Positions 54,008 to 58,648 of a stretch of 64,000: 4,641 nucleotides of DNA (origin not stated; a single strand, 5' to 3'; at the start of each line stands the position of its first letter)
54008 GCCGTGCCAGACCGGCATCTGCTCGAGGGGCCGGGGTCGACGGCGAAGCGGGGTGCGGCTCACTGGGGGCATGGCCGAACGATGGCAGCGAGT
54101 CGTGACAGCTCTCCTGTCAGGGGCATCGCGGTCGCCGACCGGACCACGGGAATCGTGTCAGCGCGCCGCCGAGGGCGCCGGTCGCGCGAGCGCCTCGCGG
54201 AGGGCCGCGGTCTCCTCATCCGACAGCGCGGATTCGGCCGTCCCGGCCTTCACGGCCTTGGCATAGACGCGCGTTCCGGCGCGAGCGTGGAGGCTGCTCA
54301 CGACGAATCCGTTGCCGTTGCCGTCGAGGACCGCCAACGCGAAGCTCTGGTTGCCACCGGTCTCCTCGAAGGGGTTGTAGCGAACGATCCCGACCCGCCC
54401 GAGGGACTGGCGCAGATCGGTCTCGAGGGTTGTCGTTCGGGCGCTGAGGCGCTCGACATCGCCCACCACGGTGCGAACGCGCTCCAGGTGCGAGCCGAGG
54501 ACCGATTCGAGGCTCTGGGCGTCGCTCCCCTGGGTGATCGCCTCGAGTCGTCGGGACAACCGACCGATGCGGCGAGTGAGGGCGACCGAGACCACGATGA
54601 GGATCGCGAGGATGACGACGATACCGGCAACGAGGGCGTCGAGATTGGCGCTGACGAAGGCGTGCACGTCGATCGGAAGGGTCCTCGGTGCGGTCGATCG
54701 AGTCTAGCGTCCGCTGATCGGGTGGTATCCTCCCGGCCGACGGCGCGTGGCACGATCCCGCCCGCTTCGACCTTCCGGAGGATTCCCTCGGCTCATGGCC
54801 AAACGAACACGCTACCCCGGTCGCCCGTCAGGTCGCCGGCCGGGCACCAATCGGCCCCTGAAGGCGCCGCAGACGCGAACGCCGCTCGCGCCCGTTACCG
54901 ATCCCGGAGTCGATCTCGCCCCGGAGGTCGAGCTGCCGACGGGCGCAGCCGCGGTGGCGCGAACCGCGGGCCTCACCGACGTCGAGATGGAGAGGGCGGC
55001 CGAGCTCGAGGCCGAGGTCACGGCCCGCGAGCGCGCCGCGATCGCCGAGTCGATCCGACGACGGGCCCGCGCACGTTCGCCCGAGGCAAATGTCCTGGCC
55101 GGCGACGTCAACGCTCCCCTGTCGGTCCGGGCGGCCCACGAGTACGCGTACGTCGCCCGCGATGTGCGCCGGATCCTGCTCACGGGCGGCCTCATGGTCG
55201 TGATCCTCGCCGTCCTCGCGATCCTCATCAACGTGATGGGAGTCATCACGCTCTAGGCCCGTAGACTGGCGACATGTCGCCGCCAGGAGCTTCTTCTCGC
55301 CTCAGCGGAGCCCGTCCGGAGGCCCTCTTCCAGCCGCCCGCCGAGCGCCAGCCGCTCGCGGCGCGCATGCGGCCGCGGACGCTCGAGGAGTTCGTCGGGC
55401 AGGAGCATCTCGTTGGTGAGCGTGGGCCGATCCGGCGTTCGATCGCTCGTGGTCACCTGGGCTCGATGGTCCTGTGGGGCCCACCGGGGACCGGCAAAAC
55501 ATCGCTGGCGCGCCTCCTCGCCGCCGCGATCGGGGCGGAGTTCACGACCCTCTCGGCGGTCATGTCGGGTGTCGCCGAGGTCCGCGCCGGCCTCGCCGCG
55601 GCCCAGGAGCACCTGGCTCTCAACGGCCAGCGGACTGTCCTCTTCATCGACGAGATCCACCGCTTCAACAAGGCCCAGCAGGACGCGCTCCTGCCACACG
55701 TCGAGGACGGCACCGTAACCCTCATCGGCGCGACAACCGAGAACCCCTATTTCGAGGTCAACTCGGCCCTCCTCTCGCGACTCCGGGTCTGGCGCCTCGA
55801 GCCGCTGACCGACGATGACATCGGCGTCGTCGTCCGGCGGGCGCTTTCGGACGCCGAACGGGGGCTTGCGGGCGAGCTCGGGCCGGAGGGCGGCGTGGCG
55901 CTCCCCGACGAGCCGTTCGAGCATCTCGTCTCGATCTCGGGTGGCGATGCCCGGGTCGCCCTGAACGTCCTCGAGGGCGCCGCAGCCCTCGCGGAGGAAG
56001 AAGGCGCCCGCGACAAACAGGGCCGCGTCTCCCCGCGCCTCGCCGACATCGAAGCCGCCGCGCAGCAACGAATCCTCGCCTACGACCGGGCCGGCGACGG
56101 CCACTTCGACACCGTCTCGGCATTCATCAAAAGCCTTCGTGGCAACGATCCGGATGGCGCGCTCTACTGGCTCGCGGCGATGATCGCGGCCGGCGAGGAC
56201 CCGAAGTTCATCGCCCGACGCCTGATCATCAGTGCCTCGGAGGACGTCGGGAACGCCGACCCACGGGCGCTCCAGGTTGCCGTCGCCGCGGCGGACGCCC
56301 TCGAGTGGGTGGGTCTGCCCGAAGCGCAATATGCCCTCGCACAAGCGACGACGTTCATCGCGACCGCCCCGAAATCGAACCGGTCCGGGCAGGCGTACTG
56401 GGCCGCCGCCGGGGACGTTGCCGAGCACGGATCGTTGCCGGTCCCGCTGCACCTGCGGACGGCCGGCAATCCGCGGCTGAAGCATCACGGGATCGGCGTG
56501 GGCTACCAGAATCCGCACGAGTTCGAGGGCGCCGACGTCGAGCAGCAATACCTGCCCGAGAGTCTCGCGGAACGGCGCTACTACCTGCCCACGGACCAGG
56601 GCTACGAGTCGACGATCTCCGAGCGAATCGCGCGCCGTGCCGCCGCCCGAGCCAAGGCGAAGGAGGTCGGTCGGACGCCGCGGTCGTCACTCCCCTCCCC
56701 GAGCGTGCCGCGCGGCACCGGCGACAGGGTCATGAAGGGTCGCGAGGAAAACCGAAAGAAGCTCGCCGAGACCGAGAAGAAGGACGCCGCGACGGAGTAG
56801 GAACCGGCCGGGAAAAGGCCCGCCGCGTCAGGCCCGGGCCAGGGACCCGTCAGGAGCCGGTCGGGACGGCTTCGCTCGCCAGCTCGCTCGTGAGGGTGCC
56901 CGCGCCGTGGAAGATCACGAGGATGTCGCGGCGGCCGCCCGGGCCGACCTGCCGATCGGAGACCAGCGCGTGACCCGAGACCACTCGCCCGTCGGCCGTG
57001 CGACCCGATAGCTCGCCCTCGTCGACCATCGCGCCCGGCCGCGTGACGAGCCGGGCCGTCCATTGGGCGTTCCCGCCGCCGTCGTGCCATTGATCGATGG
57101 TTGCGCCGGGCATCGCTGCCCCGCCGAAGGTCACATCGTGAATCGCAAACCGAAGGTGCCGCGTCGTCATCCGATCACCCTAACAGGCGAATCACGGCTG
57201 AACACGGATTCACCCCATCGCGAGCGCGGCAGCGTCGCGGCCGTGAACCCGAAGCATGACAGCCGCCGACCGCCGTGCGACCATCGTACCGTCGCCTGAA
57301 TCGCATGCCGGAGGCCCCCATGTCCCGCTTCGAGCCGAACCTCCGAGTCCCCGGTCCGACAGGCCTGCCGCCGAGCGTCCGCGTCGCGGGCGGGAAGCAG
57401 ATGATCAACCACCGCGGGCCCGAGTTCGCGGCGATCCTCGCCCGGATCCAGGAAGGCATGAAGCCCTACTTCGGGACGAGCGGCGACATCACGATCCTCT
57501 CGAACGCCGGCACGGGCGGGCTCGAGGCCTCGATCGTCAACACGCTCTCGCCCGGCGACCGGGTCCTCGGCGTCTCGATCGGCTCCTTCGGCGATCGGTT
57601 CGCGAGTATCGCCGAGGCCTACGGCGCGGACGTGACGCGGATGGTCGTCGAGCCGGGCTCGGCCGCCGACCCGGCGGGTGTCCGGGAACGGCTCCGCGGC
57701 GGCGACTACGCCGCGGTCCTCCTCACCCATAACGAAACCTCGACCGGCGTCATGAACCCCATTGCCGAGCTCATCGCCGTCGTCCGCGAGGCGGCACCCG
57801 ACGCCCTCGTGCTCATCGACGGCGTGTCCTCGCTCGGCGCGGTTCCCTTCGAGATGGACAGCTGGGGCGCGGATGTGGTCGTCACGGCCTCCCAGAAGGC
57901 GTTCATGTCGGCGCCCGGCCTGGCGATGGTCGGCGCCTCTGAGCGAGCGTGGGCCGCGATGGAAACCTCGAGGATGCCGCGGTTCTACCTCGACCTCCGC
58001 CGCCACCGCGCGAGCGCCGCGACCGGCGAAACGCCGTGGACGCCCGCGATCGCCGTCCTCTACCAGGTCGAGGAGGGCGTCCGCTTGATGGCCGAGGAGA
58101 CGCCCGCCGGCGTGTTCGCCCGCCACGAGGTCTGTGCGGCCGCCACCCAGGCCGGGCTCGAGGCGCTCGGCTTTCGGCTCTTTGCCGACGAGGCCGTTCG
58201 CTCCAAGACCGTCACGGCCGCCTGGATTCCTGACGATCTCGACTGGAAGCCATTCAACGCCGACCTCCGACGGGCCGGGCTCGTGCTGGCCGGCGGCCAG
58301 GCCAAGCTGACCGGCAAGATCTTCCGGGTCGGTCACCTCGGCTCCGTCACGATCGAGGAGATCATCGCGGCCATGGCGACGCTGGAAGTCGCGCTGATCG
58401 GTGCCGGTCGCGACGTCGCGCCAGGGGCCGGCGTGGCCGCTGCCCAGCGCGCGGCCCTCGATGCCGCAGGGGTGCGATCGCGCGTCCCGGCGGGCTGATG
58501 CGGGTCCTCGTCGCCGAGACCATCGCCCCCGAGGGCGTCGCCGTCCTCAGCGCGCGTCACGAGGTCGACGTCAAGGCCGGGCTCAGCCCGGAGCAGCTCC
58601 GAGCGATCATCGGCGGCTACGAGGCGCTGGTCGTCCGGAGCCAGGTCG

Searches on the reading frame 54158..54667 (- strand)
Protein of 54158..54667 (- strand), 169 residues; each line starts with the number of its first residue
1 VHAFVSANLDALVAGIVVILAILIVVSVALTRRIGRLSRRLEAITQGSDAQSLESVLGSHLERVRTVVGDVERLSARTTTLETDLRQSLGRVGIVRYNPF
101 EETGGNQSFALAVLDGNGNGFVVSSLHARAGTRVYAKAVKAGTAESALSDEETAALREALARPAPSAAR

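Call 64: search_protein_families(library=pfam, proteins=[window:54158-54667:-], max_evalue=0.00001)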
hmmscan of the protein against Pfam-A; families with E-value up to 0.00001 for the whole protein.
window:54158-54667:- (169 aa): 1 family
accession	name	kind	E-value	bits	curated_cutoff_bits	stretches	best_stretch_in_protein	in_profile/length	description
PF14584.11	DUF4446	-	2.1e-42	145.1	27.4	1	12-159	2-149/150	Protein of unknown function (DUF4446)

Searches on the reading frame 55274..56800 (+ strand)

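Call 64: search_protein_families(library=pfam, proteins=[window:55274-56800:+], max_evalue=0.00001)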
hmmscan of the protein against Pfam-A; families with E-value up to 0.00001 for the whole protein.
window:55274-56800:+ (508 aa): 8 families
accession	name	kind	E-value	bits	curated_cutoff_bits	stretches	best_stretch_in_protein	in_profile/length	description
PF12002.13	MgsA_C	-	6.4e-60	202.3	27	1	290-454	1-165/167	MgsA AAA+ ATPase C terminal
PF16193.11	AAA_assoc_2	-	6.3e-21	74.9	34.3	1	208-289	5-81/81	AAA C-terminal domain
PF00004.35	AAA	-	2.5e-17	64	21.2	1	65-171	1-124/131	ATPase family associated with various cellular activities (AAA)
PF05496.18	RuvB_N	-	1.2e-16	61.3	27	1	32-151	1-116/159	Holliday junction DNA helicase RuvB P-loop domain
PF07728.20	AAA_5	-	1.6e-08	35.1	22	1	65-153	2-100/139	AAA domain (dynein-related subfamily)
PF13191.12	AAA_16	-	4.1e-08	34.4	32.6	0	55-89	17-51/167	AAA ATPase domain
PF01078.27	Mg_chelatase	-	2.6e-06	27.4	20.3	0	61-85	23-45/207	Magnesium chelatase, subunit ChlI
PF13401.12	AAA_22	-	6.6e-06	26.9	27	0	62-86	5-29/130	AAA domain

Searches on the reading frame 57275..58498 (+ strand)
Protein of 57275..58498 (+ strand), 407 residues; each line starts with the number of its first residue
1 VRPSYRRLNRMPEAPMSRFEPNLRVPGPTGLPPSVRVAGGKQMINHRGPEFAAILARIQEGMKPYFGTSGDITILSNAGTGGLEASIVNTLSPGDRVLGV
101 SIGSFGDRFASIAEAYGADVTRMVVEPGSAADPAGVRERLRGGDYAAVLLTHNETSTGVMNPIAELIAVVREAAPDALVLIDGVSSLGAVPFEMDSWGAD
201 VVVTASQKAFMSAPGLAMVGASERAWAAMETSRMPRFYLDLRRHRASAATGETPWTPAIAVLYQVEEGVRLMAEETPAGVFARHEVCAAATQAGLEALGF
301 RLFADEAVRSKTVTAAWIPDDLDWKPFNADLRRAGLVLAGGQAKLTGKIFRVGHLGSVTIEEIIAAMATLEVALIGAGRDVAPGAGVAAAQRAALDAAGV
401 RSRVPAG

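Call 64: search_protein_families(library=pfam, proteins=[window:57275-58498:+], max_evalue=0.00001)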
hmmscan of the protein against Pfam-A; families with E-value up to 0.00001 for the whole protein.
window:57275-58498:+ (407 aa): 1 family
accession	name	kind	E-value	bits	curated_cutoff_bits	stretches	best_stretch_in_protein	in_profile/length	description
PF00266.25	Aminotran_5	-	1.8e-19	70.4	21.5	1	42-342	32-339/371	Aminotransferase class-V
